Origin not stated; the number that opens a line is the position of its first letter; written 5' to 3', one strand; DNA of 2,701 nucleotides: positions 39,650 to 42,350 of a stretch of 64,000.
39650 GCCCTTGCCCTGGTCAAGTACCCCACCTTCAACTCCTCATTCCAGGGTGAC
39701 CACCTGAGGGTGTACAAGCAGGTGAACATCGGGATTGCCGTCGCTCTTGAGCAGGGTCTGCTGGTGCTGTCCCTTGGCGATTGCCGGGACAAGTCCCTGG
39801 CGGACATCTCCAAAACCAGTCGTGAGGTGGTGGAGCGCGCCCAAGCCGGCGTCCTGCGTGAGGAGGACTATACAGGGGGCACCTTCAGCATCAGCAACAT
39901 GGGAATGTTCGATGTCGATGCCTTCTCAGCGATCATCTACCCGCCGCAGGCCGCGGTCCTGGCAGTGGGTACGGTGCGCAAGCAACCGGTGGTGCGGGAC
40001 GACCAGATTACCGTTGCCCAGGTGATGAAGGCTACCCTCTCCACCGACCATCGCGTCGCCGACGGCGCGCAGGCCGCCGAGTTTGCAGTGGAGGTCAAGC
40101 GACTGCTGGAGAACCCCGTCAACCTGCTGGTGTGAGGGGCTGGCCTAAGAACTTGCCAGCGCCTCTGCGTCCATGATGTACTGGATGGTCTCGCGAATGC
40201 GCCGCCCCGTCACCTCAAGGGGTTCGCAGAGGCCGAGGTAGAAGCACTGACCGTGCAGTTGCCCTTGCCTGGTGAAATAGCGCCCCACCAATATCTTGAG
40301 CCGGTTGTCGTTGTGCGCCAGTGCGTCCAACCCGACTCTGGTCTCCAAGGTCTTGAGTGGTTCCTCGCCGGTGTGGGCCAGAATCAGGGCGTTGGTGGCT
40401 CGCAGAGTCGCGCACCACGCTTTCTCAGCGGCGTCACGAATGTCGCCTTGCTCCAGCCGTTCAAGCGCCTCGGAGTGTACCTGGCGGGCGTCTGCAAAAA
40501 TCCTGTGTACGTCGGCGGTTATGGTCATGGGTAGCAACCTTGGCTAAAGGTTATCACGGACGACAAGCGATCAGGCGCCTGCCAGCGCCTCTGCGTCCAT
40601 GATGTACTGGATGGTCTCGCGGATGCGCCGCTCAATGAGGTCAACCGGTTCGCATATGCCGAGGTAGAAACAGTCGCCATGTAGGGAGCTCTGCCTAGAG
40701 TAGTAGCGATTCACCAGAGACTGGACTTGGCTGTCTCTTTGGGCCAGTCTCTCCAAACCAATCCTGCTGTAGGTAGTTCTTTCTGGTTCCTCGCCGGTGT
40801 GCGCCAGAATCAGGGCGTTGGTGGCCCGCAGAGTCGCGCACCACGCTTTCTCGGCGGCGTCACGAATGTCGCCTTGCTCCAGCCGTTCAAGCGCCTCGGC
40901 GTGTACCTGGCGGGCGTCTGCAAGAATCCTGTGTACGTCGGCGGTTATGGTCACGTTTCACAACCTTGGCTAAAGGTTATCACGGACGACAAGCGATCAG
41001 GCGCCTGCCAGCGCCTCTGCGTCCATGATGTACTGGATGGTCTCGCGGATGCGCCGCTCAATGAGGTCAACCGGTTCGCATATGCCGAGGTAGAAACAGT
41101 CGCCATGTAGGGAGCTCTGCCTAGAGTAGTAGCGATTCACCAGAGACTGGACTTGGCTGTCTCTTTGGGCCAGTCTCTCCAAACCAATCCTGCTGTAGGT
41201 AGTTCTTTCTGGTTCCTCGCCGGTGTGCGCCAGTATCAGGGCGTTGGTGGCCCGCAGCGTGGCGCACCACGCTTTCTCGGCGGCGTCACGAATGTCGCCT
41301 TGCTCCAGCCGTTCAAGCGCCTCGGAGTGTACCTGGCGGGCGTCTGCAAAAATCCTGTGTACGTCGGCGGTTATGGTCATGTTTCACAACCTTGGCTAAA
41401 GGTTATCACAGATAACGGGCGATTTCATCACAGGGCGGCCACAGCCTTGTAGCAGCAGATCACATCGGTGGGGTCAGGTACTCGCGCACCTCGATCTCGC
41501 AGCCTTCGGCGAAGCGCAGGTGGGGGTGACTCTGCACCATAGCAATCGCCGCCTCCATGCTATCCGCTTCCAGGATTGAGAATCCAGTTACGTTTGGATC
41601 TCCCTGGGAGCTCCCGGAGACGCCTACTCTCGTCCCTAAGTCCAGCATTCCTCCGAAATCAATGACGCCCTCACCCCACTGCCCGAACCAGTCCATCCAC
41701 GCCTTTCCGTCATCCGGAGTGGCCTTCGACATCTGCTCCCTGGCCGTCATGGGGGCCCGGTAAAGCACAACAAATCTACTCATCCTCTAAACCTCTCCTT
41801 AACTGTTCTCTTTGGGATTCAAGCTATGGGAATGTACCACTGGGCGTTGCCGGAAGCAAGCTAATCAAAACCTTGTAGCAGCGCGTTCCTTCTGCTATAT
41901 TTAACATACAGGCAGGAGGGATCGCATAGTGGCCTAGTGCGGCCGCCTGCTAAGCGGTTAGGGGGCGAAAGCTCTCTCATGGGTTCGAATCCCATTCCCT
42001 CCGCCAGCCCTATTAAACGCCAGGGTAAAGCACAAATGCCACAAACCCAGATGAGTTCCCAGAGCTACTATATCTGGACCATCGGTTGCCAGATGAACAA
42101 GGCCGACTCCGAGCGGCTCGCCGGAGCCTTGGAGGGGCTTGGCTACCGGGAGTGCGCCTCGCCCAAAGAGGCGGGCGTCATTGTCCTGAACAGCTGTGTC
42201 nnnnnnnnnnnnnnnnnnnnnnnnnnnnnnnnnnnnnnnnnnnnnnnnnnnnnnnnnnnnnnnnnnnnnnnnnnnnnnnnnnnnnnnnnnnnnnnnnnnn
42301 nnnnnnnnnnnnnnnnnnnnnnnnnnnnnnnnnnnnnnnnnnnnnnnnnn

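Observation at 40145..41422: Three tandem PaREP1/HEPN-like genes (exact 426-bp unit) with Rx4H, no MNT partner, and one copy with a mosaic divergent core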

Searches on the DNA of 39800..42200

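Call 60: search_rna_families(source=window, start=39800, end=42200, threshold=evalue, max_evalue=1)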
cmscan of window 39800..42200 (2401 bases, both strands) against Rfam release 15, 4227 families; matches with E-value up to 1: 2.
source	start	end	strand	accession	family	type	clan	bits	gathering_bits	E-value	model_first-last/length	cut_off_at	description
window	41915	42003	+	RF00005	tRNA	Gene; tRNA;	CL00001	54.4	29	2.3e-10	1-71/71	no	tRNA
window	41950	42003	-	RF04351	Plastid-psbl-rps4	Cis-reg;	-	32.4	68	0.00025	1-53/53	no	Plastid-psbl-rps4 3UTR RNA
